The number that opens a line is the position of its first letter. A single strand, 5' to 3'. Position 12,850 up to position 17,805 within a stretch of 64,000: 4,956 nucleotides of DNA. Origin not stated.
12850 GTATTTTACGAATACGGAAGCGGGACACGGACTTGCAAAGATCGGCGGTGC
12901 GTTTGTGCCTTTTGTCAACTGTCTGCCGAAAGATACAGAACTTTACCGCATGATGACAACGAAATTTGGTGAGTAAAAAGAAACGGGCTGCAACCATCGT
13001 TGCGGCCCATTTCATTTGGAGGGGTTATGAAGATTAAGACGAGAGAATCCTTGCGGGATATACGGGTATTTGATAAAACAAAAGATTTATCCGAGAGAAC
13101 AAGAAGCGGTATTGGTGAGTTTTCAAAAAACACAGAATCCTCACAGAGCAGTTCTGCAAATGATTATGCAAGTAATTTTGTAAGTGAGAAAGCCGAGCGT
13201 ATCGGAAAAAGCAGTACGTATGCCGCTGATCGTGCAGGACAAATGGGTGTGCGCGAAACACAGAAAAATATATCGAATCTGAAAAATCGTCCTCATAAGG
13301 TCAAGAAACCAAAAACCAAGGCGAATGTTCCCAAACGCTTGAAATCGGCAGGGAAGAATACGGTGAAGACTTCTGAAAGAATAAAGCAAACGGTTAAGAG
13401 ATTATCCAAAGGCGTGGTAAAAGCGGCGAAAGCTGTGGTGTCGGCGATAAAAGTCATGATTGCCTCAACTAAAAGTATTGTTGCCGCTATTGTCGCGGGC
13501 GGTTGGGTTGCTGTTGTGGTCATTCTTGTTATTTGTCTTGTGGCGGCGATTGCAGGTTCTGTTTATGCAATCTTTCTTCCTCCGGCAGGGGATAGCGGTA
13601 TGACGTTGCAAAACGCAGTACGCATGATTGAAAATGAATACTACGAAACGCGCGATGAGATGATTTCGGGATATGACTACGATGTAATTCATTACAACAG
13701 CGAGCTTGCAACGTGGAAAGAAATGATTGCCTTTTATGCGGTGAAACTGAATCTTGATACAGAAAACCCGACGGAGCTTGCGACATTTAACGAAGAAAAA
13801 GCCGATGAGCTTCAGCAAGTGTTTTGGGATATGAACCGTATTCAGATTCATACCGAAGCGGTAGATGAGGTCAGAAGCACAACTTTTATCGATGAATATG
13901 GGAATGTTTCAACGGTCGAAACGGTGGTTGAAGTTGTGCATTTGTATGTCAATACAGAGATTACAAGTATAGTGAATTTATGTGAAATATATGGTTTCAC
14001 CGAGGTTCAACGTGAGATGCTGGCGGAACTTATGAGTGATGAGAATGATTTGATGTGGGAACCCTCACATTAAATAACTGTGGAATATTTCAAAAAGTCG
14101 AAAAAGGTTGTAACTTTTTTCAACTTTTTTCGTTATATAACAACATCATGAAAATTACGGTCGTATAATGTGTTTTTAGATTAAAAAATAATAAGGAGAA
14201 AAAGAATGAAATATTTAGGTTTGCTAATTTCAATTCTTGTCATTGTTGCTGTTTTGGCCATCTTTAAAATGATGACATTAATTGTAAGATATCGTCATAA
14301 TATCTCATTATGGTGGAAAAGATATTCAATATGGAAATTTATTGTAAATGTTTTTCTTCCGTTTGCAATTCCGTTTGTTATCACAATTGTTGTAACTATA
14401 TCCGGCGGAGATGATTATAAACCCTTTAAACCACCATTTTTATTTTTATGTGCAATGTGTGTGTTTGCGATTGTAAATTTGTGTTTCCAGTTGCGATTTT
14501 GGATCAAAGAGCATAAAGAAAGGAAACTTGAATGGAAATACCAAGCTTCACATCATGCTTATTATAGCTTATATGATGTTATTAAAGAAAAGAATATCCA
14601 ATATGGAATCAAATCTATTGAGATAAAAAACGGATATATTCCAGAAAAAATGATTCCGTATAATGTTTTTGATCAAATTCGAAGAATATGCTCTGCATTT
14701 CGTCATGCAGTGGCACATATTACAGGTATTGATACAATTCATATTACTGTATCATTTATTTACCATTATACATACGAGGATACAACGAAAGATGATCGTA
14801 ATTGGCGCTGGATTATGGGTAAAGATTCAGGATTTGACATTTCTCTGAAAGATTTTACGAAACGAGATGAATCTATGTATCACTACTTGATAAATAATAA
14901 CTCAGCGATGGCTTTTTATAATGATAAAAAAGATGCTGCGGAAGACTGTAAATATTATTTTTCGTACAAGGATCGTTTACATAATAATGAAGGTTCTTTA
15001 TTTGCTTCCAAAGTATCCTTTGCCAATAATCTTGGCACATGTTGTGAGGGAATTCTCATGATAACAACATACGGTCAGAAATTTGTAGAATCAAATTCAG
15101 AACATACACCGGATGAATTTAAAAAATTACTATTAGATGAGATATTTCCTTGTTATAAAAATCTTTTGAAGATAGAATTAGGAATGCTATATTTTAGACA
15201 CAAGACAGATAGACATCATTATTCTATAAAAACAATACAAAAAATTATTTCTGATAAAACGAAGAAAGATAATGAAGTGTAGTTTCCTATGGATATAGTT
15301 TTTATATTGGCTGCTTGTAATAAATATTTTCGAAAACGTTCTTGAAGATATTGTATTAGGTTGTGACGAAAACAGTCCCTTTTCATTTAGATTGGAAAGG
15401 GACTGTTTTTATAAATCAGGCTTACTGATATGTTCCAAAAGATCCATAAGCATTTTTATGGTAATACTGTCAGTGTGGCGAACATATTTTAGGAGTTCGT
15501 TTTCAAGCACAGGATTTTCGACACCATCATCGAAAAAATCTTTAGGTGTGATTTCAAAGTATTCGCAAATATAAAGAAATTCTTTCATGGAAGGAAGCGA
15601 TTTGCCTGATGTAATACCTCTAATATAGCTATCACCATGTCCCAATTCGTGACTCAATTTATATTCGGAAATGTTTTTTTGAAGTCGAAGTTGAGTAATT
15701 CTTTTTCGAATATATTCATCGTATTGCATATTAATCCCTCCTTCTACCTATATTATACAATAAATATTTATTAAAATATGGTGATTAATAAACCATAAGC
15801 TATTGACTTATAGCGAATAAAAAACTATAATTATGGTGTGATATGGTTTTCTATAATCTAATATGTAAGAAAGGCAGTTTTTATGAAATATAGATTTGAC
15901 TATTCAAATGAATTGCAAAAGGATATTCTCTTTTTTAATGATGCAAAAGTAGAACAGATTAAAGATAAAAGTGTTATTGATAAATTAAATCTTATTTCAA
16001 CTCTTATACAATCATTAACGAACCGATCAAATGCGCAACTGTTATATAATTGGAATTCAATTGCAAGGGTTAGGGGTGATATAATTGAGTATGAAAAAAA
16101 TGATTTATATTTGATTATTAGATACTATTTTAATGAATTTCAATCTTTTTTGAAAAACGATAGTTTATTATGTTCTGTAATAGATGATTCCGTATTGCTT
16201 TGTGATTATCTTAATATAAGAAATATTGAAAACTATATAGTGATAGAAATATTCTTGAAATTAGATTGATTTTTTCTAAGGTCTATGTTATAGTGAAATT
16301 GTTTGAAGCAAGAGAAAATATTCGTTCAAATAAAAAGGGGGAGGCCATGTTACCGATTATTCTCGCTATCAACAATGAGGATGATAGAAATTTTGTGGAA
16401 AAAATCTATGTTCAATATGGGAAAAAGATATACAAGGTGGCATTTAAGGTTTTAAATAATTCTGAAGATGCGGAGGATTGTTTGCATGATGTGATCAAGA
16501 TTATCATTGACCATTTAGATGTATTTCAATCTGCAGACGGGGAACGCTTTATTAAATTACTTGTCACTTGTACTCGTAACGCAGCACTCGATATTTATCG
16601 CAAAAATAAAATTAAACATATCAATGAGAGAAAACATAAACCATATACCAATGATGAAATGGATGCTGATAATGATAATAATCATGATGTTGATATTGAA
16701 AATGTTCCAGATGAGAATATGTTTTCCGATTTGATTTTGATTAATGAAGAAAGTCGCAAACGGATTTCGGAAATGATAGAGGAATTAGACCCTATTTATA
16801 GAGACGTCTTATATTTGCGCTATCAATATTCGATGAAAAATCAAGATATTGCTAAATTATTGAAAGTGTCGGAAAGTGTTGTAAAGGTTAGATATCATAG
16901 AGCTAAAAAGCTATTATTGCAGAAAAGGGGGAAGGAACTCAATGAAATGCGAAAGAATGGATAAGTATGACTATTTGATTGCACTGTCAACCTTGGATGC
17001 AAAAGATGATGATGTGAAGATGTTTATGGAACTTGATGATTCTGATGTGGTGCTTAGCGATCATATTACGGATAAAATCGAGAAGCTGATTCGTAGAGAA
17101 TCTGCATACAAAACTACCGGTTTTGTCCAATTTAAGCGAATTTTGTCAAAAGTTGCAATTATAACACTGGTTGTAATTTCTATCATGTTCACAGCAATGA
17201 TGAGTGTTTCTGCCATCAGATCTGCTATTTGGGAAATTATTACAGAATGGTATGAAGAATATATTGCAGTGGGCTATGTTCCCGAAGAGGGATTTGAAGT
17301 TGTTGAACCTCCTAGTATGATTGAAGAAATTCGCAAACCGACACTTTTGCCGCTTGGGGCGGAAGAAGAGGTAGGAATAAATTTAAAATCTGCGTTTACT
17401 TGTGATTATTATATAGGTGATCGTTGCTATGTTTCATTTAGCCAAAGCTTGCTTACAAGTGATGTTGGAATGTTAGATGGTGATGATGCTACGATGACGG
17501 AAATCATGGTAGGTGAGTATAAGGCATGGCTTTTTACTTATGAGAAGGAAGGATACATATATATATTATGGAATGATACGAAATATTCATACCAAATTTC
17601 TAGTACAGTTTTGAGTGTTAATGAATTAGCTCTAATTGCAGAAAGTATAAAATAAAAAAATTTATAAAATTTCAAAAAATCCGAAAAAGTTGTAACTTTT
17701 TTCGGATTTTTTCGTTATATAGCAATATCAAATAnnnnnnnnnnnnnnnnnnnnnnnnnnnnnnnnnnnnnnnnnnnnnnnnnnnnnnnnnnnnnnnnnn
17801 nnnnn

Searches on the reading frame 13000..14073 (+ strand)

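Call 59: search_protein_families(library=ncbifam, proteins=[window:13000-14073:+], max_evalue=0.01)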
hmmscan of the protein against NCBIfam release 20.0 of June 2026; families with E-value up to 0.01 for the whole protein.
window:13000-14073:+ (357 aa): 2 families
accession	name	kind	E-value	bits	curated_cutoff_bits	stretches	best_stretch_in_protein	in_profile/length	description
NF041291.1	StbC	equivalog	0.0074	16.6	100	0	106-193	32-120/122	plasmid stabilization protein StbC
TIGR00984.1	3a0801s03tim44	subfamily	0.0076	15.3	552.35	1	85-148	11-74/376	mitochondrial import inner membrane, translocase subunit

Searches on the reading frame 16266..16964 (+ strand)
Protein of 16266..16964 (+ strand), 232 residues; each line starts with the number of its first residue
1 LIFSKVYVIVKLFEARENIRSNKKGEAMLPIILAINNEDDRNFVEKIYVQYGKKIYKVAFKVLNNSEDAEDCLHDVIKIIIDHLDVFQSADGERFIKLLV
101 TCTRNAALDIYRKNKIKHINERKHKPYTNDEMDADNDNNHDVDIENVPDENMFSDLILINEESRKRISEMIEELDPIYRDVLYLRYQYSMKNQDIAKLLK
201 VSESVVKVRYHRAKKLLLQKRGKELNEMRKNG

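Call 5: search_protein_families(library=pfam, proteins=[window:16266-16964:+], max_evalue=0.01)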
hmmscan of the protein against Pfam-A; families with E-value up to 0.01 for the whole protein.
window:16266-16964:+ (232 aa): 4 families
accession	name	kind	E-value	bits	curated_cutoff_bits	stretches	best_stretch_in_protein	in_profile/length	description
PF08281.18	Sigma70_r4_2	-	4.4e-14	52.3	25.7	1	165-217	2-54/54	Sigma-70, region 4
PF04542.20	Sigma70_r2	-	7.8e-11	42.1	24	1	48-115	2-69/71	Sigma-70 region 2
PF04545.22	Sigma70_r4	-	2.3e-06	27.4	24.1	1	171-213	2-44/50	Sigma-70, region 4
PF20188.4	DUF6551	-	0.0005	20.1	26.8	1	46-134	140-228/242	Family of unknown function (DUF6551)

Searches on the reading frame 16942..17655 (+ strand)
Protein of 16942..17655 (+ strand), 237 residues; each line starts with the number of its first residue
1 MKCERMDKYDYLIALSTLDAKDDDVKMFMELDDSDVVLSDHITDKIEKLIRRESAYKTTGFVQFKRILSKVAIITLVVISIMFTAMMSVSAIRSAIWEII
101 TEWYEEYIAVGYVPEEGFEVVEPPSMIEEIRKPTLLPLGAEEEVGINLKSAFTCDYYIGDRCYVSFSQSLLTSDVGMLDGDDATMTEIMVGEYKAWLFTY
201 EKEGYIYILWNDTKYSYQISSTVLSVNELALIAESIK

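Call 5: search_protein_families(library=pfam, proteins=[window:16942-17655:+], max_evalue=0.01)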
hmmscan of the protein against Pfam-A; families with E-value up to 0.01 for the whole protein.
window:16942-17655:+ (237 aa): 1 family
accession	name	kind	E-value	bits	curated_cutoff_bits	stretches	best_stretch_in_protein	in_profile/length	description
PF14285.11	DUF4367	-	3.5e-12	47.2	22.1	1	132-236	3-110/110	Domain of unknown function (DUF4367)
